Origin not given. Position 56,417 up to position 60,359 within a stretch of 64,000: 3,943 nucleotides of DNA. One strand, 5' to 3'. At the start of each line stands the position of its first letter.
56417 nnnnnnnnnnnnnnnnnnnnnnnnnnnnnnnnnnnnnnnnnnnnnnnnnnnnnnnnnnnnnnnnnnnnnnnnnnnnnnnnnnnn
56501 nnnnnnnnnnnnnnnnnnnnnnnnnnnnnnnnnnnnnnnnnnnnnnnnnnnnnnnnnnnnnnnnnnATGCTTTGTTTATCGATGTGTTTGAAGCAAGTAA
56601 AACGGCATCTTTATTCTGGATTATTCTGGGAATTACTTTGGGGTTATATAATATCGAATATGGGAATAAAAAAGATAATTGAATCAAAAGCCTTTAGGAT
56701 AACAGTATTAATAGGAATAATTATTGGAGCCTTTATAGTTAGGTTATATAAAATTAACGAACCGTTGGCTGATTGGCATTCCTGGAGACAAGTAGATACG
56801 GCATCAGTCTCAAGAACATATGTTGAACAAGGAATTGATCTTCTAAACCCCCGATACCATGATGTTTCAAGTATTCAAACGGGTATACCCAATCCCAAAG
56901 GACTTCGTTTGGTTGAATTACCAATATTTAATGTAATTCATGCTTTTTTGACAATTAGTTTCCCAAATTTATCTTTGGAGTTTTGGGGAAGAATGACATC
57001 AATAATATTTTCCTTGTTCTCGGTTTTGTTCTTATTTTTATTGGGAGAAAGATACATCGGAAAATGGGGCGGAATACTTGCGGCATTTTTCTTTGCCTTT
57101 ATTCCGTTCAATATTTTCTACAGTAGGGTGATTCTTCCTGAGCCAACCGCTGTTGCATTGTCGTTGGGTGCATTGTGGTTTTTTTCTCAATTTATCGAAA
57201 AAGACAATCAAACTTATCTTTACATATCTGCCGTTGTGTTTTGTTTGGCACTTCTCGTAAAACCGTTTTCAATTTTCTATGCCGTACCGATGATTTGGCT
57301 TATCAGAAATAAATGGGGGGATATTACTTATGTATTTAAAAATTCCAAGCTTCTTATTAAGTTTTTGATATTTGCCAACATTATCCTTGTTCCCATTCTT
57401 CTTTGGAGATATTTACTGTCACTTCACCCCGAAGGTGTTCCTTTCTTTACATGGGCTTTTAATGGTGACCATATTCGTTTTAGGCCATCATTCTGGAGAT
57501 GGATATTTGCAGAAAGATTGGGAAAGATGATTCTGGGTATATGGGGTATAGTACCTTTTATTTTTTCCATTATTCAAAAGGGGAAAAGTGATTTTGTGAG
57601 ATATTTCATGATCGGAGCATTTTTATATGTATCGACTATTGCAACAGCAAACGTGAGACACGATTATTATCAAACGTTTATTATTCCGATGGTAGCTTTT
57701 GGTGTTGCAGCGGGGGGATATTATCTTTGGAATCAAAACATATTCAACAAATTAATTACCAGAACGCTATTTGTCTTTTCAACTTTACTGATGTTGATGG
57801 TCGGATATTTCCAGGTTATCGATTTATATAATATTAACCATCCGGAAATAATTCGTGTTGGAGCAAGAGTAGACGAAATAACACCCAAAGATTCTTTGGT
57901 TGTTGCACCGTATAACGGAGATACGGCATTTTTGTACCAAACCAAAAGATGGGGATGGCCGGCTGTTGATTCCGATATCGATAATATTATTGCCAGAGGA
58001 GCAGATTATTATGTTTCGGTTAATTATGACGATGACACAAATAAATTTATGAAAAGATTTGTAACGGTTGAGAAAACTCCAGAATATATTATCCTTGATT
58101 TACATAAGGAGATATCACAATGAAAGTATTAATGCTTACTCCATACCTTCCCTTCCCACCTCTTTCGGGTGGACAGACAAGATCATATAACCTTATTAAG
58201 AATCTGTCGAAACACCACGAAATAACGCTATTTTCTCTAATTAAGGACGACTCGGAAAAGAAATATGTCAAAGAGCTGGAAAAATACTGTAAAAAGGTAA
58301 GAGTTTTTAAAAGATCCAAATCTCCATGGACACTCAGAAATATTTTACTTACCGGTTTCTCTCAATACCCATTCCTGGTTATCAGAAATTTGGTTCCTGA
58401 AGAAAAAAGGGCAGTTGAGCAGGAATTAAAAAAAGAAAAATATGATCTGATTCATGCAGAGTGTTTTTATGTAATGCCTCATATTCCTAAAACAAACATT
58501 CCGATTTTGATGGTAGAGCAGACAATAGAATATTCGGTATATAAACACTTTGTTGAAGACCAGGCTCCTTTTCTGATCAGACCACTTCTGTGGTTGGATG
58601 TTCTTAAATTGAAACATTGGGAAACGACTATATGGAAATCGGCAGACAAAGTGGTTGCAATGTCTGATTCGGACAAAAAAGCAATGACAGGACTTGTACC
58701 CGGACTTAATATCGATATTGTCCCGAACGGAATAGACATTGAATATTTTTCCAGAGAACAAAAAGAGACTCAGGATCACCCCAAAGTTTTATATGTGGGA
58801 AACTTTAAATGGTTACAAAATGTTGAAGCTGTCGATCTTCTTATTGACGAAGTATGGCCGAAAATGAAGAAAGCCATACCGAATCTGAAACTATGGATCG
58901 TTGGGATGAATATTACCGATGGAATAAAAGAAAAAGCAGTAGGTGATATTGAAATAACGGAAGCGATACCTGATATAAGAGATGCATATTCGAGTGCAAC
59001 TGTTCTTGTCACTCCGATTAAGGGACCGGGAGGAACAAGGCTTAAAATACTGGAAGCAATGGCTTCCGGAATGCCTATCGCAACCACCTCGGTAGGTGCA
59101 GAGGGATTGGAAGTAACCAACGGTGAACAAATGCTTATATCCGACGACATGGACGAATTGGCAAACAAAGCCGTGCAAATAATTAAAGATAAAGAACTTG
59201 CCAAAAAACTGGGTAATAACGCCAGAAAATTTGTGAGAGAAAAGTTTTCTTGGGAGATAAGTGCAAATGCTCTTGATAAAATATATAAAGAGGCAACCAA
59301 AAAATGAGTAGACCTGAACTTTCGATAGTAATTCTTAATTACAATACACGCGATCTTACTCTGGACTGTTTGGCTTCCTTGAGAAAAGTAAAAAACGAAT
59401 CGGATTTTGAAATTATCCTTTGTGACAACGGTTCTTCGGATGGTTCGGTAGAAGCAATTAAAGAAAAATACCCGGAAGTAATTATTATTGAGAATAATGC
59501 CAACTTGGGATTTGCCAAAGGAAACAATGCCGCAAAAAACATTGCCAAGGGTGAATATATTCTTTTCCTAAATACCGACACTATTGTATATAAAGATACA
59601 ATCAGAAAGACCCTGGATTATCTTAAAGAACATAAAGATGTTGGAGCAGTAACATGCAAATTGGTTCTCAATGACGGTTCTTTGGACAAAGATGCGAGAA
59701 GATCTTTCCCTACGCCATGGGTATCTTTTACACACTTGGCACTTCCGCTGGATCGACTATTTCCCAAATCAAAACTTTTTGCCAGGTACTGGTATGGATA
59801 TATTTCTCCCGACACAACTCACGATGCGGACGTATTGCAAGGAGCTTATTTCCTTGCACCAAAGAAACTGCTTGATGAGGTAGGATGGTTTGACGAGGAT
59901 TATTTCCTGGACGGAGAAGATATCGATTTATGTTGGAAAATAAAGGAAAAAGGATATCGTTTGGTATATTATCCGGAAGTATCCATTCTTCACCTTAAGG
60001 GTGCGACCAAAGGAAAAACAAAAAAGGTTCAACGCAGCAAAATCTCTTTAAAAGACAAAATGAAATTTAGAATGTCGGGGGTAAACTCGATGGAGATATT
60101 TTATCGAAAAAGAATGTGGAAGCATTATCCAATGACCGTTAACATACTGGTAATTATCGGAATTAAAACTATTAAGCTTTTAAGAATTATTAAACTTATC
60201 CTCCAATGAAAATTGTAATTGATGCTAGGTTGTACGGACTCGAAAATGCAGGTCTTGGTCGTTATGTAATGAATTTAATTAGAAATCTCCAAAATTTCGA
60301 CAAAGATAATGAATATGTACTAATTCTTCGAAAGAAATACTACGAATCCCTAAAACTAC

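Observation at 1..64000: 64-kb single-strand glycosylation supercluster dominated by GT-C-type membrane glycosyltransferases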

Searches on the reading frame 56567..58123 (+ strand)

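Call 8: search_protein_families(library=pfam, proteins=[window:56567-58123:+], max_evalue=0.01)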
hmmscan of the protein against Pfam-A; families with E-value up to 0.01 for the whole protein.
window:56567-58123:+ (518 aa): 1 family
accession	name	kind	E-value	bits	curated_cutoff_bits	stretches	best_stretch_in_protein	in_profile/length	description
PF13231.12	PMT_2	-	6.2e-14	53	26.1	1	138-280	21-160/160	Dolichyl-phosphate-mannose-protein mannosyltransferase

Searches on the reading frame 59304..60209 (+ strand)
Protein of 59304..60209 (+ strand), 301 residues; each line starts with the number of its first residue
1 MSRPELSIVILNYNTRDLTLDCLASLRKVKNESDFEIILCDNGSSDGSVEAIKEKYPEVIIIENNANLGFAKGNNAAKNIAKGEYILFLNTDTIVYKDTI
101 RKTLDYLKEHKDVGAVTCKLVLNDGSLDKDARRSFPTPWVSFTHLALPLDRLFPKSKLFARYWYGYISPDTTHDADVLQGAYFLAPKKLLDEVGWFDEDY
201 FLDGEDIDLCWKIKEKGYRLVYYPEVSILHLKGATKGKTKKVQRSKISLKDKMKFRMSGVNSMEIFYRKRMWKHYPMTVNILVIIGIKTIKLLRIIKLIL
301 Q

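Call 9: search_protein_families(library=pfam, proteins=[window:59304-60209:+], max_evalue=0.01)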
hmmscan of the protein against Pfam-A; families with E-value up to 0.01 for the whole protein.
window:59304-60209:+ (301 aa): 6 families
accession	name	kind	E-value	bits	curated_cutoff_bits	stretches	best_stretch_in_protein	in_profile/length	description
PF00535.33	Glycos_transf_2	-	4e-24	85.9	23.3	1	7-129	1-125/168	Glycosyl transferase family 2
PF13641.12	Glyco_tranf_2_3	-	6.1e-20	72.7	27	1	4-237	1-218/230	Glycosyltransferase like family 2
PF13632.12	Glyco_trans_2_3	-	1.8e-09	38.1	27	1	85-287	1-180/198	Glycosyl transferase family group 2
PF10111.15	Glyco_tranf_2_2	-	3.2e-06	27.3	27.3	1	29-215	23-201/276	Glycosyltransferase like family 2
PF13704.12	Glyco_tranf_2_4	-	0.00068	20.5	27.5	0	36-104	21-94/98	Glycosyl transferase family 2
PF13712.12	Glyco_tranf_2_5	-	0.0011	19.2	27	0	58-116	31-88/210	Glycosyltransferase like family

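Call 49: search_protein_families(library=ncbifam, proteins=[window:59304-60209:+], max_evalue=0.001)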
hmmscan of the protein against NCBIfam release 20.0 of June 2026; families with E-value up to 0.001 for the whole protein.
window:59304-60209:+ (301 aa): 19 families
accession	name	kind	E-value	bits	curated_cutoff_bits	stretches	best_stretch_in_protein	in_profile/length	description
TIGR03937.1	PgaC_IcaA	equivalog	9.1e-19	67.7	422.3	1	4-118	45-161/407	poly-beta-1,6-N-acetyl-D-glucosamine synthase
NF041875.1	EPS_EpsD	equivalog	1.5e-16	60.7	370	1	6-234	1-210/325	exopolysaccharide biosynthesis glycosyltransferase EpsD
NF007482.0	PRK10073.1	equivalog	1e-15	57.6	423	1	2-140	4-141/334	glycosyltransferase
TIGR03965.1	mycofact_glyco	equivalog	1.1e-15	57.5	280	2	183-230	234-280/467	mycofactocin biosynthesis glycosyltransferase MftF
TIGR04283.1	glyco_like_mftF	equivalog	5.5e-14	52.3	182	1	6-119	1-110/221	TIGR04283 family arsenosugar biosynthesis glycosyltransferase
TIGR01556.1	rhamnosyltran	subfamily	8.7e-13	48.1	200.55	2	20-120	7-112/281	rhamnosyltransferase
NF053739.1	GlytfEpsEBac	equivalog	5.4e-12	45.3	450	1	4-138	1-138/265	glycosyltransferase EpsE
TIGR03111.1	glyc2_xrt_Gpos1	hypoth_equivalog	1.1e-11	44.2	363.95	1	4-132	49-180/439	TIGR03111 family XrtG-associated glycosyltransferase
NF038302.1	EPS_HpsE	equivalog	1.6e-11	43.7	300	1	5-119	2-123/307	hormogonium polysaccharide biosynthesis glycosyltransferase HpsE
NF047683.1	TeichurnBiosyTuaG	equivalog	1.8e-10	40.9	400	1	3-125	5-130/252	teichuronic acid biosynthesis protein TuaG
NF038299.1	EPS_HpsN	equivalog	1.3e-09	37.5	425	1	4-240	1-230/317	hormogonium polysaccharide biosynthesis glycosyltransferase HpsN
NF050050.1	ProtGlycPglI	equivalog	2.3e-09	37.1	500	1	4-112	2-113/306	GalNAc(5)-diNAcBac-PP-undecaprenol beta-1,3-glucosyltransferase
TIGR04009.1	wcaE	equivalog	7.3e-09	35.3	369.2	1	6-240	3-242/248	colanic acid biosynthesis glycosyltransferase WcaE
TIGR04242.1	nodulat_NodC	equivalog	1.4e-08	34.2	550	1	3-122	47-170/395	chitooligosaccharide synthase NodC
TIGR04440.1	glyco_TIGR04440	domain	6.8e-07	29.2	70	1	6-122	2-121/215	TIGR00180 family glycosyltransferase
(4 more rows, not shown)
